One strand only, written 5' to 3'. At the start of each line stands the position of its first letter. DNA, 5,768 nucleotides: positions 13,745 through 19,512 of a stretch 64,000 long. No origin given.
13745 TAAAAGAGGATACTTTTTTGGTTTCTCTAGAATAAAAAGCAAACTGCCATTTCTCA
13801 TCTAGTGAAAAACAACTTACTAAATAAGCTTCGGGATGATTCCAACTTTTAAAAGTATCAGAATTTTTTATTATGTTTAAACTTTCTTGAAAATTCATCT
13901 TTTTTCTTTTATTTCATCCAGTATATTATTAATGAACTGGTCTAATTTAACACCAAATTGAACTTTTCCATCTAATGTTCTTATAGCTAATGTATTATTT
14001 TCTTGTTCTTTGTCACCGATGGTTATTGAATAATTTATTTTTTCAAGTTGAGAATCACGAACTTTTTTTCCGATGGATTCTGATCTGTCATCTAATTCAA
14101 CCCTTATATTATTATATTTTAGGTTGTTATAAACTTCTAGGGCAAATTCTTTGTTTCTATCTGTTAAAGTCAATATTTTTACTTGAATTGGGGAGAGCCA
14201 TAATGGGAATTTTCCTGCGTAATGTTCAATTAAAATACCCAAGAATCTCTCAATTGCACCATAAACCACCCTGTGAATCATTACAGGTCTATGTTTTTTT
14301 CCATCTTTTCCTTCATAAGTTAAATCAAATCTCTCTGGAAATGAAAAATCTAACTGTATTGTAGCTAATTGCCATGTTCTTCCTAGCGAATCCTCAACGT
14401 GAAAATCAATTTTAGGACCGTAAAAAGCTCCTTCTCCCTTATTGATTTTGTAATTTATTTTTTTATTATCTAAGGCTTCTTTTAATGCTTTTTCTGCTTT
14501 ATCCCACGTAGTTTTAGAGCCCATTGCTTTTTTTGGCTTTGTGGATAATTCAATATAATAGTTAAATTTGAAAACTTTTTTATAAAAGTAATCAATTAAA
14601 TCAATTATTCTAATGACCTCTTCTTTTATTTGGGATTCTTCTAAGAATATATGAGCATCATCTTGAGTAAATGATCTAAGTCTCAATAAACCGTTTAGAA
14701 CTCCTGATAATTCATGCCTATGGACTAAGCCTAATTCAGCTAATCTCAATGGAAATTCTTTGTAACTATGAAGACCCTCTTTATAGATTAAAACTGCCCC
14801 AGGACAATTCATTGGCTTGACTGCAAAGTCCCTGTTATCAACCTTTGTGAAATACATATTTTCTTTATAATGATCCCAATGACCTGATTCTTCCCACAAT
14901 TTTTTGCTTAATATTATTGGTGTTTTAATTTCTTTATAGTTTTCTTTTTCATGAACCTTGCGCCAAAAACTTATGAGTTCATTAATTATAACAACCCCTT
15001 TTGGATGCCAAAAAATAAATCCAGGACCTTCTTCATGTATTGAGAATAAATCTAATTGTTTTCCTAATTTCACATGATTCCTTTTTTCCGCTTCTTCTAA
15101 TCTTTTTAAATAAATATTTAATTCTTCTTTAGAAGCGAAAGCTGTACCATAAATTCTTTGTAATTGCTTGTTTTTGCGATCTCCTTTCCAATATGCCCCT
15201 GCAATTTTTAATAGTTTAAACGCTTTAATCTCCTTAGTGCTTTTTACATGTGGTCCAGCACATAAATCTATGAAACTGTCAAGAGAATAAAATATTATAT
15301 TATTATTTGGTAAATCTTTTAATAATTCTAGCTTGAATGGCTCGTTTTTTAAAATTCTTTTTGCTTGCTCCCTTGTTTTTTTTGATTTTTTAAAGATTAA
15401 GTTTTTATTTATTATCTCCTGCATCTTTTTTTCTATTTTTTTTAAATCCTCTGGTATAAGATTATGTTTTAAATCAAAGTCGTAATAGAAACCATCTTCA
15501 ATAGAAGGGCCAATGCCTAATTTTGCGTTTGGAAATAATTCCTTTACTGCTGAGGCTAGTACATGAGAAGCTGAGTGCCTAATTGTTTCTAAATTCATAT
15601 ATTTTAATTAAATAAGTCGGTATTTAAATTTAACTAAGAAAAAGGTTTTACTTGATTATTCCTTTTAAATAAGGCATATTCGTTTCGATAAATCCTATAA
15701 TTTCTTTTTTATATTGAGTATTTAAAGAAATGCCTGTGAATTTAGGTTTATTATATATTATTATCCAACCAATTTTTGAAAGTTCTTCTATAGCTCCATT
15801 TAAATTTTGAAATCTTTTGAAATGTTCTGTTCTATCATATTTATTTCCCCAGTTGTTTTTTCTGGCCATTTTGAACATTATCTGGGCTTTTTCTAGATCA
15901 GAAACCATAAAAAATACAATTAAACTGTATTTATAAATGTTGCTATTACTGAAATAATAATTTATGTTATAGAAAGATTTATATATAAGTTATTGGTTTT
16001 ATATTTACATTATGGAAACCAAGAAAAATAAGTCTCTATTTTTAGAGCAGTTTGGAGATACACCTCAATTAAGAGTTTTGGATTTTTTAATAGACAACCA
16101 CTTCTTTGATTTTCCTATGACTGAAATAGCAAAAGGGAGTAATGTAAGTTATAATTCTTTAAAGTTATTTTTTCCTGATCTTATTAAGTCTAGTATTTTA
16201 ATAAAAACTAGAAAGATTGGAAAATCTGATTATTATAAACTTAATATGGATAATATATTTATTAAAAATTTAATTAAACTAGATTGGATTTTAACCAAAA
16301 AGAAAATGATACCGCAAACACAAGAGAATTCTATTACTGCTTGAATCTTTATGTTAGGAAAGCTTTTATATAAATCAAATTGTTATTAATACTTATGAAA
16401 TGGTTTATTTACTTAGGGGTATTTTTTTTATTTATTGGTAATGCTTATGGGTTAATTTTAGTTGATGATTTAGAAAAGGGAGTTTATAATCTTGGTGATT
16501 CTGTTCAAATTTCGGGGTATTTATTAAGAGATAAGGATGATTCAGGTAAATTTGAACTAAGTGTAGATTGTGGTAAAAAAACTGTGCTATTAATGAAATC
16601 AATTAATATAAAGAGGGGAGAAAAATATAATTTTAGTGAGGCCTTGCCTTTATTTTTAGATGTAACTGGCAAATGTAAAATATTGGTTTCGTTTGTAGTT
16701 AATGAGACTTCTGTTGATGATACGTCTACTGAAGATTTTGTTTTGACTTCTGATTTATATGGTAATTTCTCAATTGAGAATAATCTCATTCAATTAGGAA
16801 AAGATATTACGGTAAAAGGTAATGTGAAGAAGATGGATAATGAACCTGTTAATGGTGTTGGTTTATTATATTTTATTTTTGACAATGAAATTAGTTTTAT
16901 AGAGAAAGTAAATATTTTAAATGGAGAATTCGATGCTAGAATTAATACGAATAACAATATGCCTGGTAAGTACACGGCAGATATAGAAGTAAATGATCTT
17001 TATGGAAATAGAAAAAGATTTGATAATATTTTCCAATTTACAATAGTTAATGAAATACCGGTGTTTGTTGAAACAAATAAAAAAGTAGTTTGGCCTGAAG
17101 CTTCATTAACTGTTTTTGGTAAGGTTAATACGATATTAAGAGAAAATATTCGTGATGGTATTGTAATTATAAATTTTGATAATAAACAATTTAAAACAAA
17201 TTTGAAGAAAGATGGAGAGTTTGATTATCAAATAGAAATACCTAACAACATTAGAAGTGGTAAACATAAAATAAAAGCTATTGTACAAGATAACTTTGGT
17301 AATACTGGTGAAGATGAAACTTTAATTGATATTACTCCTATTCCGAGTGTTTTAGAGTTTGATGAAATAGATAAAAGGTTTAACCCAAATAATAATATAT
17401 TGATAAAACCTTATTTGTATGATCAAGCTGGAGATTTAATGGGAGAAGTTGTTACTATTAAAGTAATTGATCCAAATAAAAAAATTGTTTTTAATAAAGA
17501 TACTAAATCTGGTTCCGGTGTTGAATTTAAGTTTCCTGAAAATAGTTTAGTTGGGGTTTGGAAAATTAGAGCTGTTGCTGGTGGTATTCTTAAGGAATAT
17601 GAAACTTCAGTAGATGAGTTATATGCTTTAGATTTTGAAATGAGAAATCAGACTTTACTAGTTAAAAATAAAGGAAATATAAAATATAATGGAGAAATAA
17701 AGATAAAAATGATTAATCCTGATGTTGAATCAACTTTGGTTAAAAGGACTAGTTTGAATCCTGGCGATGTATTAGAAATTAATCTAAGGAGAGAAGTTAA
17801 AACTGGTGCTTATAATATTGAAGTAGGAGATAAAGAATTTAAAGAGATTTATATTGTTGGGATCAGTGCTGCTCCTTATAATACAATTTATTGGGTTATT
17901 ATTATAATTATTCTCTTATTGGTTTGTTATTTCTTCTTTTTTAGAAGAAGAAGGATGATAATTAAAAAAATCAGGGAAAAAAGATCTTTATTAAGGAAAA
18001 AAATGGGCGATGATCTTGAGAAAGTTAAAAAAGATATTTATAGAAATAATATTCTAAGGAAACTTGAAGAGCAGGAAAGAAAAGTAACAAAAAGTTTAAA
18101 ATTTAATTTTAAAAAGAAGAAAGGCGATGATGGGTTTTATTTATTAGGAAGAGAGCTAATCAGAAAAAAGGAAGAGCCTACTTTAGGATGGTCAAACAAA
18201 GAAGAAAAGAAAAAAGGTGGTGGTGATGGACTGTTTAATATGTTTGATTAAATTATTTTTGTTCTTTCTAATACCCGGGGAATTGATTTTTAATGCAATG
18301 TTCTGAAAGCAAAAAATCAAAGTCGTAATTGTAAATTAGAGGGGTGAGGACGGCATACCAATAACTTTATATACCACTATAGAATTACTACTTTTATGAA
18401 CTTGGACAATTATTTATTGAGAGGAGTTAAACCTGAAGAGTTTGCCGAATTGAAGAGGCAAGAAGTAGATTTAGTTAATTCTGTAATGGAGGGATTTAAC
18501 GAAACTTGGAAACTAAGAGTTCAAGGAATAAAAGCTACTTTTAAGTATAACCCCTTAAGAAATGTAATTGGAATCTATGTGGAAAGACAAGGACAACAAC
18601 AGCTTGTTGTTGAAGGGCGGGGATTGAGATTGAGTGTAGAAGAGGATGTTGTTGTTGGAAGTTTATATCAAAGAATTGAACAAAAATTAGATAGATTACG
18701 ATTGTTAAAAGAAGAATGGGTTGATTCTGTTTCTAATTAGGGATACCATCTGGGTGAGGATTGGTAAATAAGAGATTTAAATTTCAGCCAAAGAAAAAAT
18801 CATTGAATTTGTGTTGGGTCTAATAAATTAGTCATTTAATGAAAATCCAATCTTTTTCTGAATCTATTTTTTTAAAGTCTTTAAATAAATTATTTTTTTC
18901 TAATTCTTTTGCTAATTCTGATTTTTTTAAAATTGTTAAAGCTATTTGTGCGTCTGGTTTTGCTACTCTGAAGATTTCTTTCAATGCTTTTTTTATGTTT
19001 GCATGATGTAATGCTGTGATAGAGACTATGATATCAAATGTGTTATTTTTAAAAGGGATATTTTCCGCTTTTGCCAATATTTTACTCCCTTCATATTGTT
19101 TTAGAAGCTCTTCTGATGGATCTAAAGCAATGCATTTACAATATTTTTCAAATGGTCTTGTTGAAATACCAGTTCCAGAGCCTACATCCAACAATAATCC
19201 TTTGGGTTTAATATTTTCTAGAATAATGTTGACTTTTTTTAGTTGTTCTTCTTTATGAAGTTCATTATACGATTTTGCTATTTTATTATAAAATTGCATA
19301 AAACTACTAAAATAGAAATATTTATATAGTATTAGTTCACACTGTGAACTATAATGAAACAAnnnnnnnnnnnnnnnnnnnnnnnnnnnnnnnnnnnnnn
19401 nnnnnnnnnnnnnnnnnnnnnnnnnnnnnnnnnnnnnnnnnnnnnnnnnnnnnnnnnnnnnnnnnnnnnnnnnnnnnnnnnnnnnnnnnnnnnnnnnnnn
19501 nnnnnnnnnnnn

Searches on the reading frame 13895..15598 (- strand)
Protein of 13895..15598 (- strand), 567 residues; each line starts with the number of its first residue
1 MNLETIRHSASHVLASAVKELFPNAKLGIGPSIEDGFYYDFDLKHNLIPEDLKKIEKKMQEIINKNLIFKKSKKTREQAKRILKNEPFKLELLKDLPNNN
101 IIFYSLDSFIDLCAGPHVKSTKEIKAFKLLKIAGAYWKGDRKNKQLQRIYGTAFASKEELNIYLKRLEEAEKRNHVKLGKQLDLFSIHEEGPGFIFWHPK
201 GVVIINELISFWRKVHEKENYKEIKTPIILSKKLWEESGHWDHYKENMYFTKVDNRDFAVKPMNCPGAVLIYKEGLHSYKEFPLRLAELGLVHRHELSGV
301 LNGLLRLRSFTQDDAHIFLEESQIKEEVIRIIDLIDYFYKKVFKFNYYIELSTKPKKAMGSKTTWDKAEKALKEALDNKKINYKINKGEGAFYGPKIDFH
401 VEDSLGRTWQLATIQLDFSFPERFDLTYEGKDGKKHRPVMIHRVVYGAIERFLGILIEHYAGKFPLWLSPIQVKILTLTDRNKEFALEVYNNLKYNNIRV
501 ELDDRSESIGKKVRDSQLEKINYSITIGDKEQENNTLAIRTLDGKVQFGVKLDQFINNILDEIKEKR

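Call 12: search_protein_families(library=ncbifam, proteins=[window:13895-15598:-])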
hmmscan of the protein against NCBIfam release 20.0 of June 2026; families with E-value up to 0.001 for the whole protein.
window:13895-15598:- (567 aa): 17 families
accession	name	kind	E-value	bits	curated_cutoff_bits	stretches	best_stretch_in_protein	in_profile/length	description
TIGR00418.1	thrS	equivalog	6.2e-213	708.8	383.65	1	7-562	1-564/565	threonine--tRNA ligase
NF003068.0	PRK03991.1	equivalog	2e-68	231.2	484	1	165-565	189-594/613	threonine--tRNA ligase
NF006625.0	PRK09194.1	equivalog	9.4e-27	94.1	558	2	187-323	32-168/559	proline--tRNA ligase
TIGR00408.1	proS_fam_I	equivalog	4.9e-25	88.4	437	2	389-565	201-383/475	proline--tRNA ligase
NF008979.1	PRK12325.1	exception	2.7e-24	85.8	550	2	187-344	32-186/437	proline--tRNA ligase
TIGR00409.1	proS_fam_II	equivalog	1.7e-23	83.3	306.7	2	187-344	32-186/568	proline--tRNA ligase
NF003211.1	PRK04173.1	equivalog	1.9e-22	79.8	312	3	463-555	357-450/454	glycine--tRNA ligase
TIGR00389.1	glyS_dimeric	equivalog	4.7e-20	71.6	243.3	2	463-560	464-562/565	glycine--tRNA ligase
TIGR00442.1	hisS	equivalog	1.2e-18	67.3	286.75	2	197-379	9-184/406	histidine--tRNA ligase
NF011500.0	PRK14938.1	equivalog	9.3e-16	57.7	362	1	458-566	262-372/387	Ser-tRNA(Thr) hydrolase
NF040865.1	a_tRNA_ed_AlaXM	equivalog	3.2e-11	43.4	300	1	8-133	98-220/234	alanyl-tRNA editing protein AlaXM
TIGR00344.1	alaS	equivalog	7.4e-11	41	457.05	1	7-134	556-680/847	alanine--tRNA ligase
NF002436.0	PRK01584.1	equivalog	5.5e-08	31.8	529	1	5-131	454-577/595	alanine--tRNA ligase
TIGR00414.1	serS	equivalog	9.3e-06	24.9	301.65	1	160-310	127-282/418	serine--tRNA ligase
NF009085.0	PRK12420.1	equivalog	0.00011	21.7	540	0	472-557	340-424/426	histidine--tRNA ligase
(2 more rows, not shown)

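Call 14: list_cluster_members(proteins=[window:13895-15598:-, window:20042-21445:+, window:1866-2909:+, window:2906-4390:-, window:47126-49693:+])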
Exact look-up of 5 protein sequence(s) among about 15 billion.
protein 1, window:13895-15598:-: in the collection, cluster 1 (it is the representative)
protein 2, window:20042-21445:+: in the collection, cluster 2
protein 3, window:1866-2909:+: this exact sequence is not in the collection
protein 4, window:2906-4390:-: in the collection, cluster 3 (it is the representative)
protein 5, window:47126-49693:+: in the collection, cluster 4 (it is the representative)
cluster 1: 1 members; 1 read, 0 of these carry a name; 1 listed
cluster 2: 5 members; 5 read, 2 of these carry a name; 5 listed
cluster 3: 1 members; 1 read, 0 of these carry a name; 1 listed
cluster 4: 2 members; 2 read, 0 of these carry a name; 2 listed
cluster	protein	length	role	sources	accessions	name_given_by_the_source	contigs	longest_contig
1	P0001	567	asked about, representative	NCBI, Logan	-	-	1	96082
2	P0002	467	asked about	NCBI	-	-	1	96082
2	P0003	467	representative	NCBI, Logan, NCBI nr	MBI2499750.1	Fe-S cluster assembly protein SufB [Candidatus Woesearchaeota archaeon]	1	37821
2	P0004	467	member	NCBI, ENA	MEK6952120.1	MAG: Fe-S cluster assembly protein SufB [Nanoarchaeota archaeon]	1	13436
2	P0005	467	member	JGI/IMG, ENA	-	-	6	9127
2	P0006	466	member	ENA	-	-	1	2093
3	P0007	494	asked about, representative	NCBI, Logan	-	-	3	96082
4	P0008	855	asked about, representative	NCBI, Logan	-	-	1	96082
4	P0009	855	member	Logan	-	-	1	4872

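Call 54: find_encoding_contigs(protein=P0001, flank=1000, max_places=3)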
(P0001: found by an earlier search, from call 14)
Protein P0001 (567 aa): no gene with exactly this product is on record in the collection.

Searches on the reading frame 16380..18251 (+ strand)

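Call 12: search_protein_families(library=ncbifam, proteins=[window:16380-18251:+])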
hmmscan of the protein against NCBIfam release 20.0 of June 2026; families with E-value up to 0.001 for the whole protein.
window:16380-18251:+ (623 aa): 1 family
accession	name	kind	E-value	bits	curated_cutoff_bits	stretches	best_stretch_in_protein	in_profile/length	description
NF033510.3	Ca_tandemer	repeat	9.1e-05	22.8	50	0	261-310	45-96/96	Ca2+-stabilized repeat-containing adhesin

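Call 37: search_protein_families(library=pfam, proteins=[window:16380-18251:+], max_evalue=0.01)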
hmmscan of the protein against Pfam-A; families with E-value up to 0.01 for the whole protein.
window:16380-18251:+ (623 aa): 4 families
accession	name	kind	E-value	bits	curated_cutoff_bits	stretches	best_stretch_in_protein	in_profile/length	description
PF01835.25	MG2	-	2e-08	34.9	32.8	0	335-399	12-81/96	MG2 domain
PF19077.6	Big_13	-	2e-06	28.7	27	1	262-314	43-95/102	Bacterial Ig-like domain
PF15418.12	DUF4625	-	1.9e-05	25.4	27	1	264-318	76-130/131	Domain of unknown function (DUF4625)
PF14316.11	DUF4381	-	0.0068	17.2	27.2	0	495-562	12-72/145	Domain of unknown function (DUF4381)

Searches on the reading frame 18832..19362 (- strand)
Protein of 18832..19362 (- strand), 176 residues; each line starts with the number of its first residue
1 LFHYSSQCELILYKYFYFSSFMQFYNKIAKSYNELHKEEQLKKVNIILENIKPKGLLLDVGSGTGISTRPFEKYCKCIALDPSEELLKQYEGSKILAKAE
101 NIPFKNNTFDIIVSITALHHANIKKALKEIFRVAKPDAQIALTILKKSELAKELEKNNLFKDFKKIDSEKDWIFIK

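Call 34: search_protein_families(library=pfam, proteins=[window:18832-19362:-], max_evalue=0.01)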
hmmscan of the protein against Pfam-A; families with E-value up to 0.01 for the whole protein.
window:18832-19362:- (176 aa): 8 families
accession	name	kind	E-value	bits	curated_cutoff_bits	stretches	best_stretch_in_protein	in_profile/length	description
PF08241.18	Methyltransf_11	-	6.3e-19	68.8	21.2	1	58-141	1-94/95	Methyltransferase domain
PF13649.12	Methyltransf_25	-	3.5e-14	53.7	27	1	58-137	2-96/97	Methyltransferase domain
PF13489.12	Methyltransf_23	-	5.4e-11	42.9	27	1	42-158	11-133/164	Methyltransferase domain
PF08242.18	Methyltransf_12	-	1.4e-09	39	30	1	58-138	1-96/98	Methyltransferase domain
PF13847.12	Methyltransf_31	-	3.9e-08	33.5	27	1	57-159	7-127/145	Methyltransferase domain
PF01209.24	Ubie_methyltran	-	2.9e-06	27.3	20.1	1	56-151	50-158/233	ubiE/COQ5 methyltransferase family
PF05148.21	Methyltransf_8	-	0.0039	17.5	27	1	55-142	74-156/219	Hypothetical methyltransferase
PF00398.26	RrnaAD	-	0.0044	16.6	24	0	50-77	27-54/263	Ribosomal RNA adenine dimethylase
